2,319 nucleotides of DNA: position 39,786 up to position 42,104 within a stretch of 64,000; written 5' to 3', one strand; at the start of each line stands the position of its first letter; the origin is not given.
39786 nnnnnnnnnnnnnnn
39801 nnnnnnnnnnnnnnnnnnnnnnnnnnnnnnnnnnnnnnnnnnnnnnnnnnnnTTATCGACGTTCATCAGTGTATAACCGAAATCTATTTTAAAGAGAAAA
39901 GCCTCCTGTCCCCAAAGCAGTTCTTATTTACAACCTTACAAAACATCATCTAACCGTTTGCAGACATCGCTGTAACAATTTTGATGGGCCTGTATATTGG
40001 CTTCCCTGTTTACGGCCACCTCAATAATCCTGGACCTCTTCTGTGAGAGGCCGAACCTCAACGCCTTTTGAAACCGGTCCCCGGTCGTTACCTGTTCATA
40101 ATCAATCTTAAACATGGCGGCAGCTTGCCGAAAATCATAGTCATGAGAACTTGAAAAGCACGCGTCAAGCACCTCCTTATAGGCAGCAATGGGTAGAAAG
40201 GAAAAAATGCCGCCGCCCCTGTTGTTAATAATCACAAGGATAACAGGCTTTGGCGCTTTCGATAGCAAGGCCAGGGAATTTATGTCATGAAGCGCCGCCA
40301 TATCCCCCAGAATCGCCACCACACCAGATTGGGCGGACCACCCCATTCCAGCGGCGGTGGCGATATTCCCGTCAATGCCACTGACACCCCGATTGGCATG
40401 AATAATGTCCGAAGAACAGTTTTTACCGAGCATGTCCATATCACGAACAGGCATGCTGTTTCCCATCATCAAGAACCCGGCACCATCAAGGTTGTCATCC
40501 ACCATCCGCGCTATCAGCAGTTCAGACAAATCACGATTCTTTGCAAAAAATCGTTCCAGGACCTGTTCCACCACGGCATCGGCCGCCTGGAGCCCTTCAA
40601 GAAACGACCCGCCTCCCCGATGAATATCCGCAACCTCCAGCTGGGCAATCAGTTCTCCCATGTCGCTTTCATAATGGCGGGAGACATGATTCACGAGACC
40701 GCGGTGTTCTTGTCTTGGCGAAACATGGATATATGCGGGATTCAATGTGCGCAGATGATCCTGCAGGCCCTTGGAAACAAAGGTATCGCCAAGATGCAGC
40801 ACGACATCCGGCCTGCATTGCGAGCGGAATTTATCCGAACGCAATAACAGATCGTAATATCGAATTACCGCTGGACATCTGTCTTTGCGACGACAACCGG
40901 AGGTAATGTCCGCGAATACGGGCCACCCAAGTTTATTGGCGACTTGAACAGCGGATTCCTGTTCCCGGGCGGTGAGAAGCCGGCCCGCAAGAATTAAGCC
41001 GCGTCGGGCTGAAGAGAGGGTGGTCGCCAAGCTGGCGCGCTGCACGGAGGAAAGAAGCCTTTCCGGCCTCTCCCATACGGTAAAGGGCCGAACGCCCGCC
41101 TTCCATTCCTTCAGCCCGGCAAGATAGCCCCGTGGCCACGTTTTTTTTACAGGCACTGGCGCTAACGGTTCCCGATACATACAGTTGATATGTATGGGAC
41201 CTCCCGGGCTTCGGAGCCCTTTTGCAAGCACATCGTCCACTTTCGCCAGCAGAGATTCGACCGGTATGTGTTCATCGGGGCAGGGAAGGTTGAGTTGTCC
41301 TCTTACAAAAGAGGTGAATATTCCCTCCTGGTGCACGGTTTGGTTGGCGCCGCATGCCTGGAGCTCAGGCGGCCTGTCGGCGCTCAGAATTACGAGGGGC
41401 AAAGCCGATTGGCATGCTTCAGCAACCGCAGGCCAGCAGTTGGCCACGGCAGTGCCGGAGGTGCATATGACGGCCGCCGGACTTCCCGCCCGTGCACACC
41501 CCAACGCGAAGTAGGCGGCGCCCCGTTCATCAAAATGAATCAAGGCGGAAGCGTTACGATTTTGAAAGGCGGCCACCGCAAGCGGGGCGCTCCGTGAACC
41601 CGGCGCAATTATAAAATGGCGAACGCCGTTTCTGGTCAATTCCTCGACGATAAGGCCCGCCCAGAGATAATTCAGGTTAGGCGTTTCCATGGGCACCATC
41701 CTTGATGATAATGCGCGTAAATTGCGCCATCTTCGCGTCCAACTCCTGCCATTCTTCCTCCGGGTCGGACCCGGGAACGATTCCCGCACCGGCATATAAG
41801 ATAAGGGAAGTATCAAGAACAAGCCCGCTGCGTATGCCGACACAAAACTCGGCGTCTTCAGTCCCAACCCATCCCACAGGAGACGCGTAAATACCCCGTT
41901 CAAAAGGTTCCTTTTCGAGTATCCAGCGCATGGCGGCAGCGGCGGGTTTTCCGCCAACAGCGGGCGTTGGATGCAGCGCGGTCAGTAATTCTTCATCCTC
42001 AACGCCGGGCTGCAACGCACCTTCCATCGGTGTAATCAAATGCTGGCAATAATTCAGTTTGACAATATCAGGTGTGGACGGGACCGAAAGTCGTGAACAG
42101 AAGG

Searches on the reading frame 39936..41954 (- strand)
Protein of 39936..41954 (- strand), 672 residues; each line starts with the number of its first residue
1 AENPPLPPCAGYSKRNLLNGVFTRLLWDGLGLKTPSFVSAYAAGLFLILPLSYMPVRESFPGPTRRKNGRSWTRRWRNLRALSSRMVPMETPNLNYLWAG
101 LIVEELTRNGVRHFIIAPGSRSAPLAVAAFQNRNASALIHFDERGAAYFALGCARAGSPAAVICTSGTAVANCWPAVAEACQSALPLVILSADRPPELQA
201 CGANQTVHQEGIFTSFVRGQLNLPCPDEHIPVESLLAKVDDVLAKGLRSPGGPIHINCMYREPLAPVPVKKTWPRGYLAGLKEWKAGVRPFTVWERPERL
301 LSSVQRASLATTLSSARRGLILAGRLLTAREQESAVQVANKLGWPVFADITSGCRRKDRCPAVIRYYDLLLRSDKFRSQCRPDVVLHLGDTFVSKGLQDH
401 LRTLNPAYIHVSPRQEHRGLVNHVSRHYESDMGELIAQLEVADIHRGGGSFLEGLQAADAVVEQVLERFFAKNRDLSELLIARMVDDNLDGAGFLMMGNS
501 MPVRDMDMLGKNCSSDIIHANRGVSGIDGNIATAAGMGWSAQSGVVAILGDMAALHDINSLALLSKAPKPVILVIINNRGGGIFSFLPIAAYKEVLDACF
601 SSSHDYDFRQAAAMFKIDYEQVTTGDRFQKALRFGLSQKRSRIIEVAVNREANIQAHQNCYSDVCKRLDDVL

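Call 48: search_protein_families(library=pfam, proteins=[window:39936-41954:-], max_evalue=0.0001)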
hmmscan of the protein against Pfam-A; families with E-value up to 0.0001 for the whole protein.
window:39936-41954:- (672 aa): 4 families
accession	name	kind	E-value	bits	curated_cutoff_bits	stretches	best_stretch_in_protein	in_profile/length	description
PF16582.11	TPP_enzyme_M_2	-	1.6e-18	67.7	30.1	1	277-489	3-200/208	Middle domain of thiamine pyrophosphate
PF02776.23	TPP_enzyme_N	-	7.8e-18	64.8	26.8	1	101-209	6-116/119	Thiamine pyrophosphate enzyme, N-terminal TPP binding domain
PF02775.26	TPP_enzyme_C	-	1.1e-08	35.4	21.9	1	532-646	35-151/151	Thiamine pyrophosphate enzyme, C-terminal TPP binding domain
PF00205.28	TPP_enzyme_M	-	7.8e-06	26.1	30.4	1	309-439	4-137/137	Thiamine pyrophosphate enzyme, central domain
